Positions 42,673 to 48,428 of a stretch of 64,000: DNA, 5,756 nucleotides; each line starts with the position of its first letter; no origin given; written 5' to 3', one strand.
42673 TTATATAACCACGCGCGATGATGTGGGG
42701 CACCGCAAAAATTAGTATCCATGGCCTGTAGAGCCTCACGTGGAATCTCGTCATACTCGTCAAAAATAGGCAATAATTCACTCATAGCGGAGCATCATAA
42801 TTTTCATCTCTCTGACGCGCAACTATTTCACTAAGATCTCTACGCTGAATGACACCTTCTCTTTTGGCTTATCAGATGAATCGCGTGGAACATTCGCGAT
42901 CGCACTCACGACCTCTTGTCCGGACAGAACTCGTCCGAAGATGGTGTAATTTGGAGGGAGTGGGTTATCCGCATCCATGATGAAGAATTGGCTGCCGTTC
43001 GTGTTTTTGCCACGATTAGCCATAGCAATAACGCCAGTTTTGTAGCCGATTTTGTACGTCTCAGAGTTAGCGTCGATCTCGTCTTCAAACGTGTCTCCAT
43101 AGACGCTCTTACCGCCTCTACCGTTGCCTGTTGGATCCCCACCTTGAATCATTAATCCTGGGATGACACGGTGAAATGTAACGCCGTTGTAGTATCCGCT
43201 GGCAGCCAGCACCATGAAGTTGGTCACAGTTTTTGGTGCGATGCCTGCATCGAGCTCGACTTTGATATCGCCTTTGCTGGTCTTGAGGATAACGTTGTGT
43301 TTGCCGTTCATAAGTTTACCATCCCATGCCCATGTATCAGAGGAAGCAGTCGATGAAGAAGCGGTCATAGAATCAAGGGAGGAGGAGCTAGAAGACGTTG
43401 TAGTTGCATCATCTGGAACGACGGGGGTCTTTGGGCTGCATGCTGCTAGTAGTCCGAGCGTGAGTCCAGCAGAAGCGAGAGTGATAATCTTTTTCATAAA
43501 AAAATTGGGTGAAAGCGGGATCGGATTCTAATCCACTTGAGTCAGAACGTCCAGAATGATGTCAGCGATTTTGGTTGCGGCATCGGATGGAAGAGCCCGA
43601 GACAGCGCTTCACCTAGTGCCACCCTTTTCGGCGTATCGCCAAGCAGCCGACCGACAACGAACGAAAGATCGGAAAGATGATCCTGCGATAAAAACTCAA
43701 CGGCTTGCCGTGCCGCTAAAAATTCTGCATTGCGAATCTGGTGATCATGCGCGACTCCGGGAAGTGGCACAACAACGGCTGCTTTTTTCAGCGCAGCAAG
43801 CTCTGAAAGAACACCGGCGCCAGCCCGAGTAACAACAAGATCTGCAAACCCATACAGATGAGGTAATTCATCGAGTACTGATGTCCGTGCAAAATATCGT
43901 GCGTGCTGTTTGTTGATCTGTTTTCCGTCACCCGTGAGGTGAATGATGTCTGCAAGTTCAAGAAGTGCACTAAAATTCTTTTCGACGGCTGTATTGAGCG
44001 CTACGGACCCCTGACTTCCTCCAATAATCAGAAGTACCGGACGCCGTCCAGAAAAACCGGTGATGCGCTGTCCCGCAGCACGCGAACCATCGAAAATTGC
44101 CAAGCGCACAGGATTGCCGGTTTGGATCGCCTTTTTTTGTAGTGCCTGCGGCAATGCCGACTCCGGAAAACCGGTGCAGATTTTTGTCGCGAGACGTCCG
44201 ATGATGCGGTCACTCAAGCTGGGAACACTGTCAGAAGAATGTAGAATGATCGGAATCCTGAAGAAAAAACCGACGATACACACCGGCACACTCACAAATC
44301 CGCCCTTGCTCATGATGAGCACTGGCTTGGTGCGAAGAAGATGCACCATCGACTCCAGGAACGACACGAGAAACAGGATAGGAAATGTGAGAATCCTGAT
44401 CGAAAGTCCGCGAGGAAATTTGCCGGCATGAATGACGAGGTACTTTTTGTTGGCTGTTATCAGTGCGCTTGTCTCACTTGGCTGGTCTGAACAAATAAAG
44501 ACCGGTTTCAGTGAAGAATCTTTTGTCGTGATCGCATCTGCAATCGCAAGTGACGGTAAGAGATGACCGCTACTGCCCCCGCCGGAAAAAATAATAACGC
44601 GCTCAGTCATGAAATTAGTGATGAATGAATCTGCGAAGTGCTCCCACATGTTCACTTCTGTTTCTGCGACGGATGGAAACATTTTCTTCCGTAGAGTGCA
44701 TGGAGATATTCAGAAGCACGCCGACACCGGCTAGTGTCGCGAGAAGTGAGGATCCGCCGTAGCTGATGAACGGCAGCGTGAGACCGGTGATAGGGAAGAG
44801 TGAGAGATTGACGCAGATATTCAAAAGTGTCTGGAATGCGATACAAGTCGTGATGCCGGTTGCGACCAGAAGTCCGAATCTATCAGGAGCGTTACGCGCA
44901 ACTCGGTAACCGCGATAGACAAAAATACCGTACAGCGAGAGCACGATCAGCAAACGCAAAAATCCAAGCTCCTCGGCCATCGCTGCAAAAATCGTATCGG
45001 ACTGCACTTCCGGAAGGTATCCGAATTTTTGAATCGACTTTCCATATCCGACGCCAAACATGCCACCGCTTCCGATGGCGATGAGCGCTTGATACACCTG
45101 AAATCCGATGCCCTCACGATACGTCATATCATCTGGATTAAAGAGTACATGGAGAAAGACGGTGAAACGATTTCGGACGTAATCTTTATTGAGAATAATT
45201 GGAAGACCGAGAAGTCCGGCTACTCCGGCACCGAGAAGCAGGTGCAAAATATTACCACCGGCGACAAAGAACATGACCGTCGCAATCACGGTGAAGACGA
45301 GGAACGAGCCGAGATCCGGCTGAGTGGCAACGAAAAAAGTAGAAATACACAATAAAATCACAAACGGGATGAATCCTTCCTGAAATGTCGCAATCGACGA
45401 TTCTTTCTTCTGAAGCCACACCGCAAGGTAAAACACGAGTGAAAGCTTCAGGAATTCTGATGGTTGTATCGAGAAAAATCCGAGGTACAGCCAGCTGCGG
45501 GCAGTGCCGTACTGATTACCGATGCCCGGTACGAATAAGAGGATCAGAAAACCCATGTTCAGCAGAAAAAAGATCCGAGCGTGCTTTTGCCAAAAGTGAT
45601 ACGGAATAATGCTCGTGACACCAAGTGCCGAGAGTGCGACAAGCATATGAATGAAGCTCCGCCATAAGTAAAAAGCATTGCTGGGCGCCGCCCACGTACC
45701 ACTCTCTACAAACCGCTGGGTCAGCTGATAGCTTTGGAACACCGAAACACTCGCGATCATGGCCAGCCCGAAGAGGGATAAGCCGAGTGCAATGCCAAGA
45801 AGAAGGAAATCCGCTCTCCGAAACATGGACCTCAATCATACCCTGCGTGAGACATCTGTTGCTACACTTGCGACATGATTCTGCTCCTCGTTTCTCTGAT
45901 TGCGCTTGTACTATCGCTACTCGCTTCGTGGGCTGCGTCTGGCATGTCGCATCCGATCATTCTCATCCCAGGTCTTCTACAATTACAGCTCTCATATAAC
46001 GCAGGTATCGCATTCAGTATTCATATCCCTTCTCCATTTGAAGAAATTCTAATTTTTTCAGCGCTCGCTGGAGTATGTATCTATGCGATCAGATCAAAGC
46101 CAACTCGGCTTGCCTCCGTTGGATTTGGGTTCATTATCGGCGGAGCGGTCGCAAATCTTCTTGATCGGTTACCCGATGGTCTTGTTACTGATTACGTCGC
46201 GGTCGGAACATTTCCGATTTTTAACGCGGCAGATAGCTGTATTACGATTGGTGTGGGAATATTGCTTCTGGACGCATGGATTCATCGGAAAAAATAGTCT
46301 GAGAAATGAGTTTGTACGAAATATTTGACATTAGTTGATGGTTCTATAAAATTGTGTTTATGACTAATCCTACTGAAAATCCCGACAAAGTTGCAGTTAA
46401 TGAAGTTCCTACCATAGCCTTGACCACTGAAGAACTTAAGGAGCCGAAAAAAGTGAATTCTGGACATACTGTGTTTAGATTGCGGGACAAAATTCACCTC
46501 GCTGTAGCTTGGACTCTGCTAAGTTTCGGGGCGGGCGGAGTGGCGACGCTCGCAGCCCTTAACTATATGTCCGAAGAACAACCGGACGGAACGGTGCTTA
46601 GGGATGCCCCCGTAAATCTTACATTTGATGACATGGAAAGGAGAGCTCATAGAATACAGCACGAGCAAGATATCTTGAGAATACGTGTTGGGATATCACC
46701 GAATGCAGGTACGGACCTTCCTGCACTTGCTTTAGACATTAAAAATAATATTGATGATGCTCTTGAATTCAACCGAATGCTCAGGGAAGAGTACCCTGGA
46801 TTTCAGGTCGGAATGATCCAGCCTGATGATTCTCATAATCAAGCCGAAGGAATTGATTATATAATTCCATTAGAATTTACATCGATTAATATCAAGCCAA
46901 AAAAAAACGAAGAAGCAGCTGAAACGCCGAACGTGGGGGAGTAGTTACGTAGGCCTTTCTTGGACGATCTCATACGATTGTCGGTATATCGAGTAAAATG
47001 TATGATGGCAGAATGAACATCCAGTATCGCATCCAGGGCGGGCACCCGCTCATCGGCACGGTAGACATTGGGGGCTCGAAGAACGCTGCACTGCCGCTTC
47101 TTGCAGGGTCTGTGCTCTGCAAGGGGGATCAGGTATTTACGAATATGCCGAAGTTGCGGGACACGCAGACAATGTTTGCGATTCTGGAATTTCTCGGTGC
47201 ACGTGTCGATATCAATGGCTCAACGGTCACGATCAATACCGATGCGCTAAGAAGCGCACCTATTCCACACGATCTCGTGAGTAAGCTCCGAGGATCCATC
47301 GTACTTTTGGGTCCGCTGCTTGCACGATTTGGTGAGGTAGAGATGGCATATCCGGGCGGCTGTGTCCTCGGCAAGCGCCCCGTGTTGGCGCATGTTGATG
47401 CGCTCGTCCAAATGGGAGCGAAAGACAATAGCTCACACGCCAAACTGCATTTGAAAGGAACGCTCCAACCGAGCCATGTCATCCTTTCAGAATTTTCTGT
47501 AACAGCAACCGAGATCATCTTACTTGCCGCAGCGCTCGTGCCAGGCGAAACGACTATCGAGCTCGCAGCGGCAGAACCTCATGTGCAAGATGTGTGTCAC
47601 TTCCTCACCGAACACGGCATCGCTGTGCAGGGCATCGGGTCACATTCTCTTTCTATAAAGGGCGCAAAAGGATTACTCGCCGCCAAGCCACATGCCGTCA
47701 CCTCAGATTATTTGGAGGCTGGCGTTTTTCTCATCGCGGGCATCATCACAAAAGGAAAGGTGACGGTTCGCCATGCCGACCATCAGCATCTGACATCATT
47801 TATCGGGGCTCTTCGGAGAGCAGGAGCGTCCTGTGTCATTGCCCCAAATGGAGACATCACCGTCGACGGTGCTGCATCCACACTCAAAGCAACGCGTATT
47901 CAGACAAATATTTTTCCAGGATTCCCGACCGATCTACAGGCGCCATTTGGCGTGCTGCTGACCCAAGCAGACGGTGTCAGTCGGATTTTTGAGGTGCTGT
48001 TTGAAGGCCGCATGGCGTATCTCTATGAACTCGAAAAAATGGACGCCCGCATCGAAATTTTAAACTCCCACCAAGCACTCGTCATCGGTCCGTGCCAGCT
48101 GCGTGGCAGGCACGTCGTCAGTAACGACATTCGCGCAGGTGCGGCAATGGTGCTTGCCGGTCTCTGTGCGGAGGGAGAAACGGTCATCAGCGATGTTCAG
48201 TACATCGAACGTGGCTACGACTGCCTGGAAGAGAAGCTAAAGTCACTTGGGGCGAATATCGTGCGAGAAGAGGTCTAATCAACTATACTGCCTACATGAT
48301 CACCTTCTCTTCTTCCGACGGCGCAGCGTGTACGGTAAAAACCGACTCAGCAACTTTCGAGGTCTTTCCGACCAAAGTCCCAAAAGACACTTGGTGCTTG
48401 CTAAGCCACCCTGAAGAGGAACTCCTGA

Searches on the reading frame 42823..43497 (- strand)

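Call 76: search_protein_families(library=pfam, proteins=[window:42823-43497:-], max_evalue=0.001)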
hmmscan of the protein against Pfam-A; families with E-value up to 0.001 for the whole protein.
window:42823-43497:- (224 aa): 1 family
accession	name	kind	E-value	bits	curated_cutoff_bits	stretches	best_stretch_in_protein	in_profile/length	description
PF00160.26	Pro_isomerase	-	1.3e-42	146.2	21.7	1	69-216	2-153/159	Cyclophilin type peptidyl-prolyl cis-trans isomerase/CLD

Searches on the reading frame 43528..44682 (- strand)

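Call 76: search_protein_families(library=pfam, proteins=[window:43528-44682:-], max_evalue=0.001)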
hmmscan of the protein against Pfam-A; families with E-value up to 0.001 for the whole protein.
window:43528-44682:- (384 aa): 3 families
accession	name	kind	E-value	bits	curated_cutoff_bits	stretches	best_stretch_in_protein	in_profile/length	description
PF04101.22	Glyco_tran_28_C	-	9.6e-24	84.7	22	1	216-338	1-132/166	Glycosyltransferase family 28 C-terminal domain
PF03033.26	Glyco_transf_28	-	1.3e-17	64.6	26.2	1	30-169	1-138/139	Glycosyltransferase family 28 N-terminal domain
PF08660.17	Alg14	-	0.00066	20.1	27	0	36-147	6-121/171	Oligosaccharide biosynthesis protein Alg14 like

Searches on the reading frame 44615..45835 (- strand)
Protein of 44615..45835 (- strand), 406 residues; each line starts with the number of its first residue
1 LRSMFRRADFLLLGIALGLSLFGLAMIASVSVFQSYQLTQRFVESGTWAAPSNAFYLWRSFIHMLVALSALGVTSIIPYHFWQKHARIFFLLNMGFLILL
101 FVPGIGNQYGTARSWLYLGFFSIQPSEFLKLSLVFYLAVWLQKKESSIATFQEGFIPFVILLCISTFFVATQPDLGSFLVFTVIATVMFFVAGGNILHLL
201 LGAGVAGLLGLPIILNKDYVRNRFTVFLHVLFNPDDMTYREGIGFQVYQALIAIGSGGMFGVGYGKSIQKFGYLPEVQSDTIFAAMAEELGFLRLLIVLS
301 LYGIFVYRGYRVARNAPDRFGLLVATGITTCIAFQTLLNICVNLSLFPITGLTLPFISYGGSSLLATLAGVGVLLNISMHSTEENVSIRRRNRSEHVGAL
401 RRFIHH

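Call 76: search_protein_families(library=pfam, proteins=[window:44615-45835:-], max_evalue=0.001)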
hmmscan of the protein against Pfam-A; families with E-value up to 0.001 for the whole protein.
window:44615-45835:- (406 aa): 1 family
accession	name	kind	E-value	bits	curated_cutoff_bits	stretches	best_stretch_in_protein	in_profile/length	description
PF01098.24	FTSW_RODA_SPOVE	-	6.7e-90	302.1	26.4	1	12-382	4-355/356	Cell cycle protein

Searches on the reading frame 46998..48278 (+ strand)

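Call 76: search_protein_families(library=pfam, proteins=[window:46998-48278:+], max_evalue=0.001)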
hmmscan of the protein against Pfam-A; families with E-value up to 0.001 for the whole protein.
window:46998-48278:+ (426 aa): 1 family
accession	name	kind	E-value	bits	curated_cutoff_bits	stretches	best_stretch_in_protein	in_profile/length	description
PF00275.25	EPSP_synthase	-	1.2e-75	255.3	22.8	1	13-414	2-417/417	EPSP synthase (3-phosphoshikimate 1-carboxyvinyltransferase)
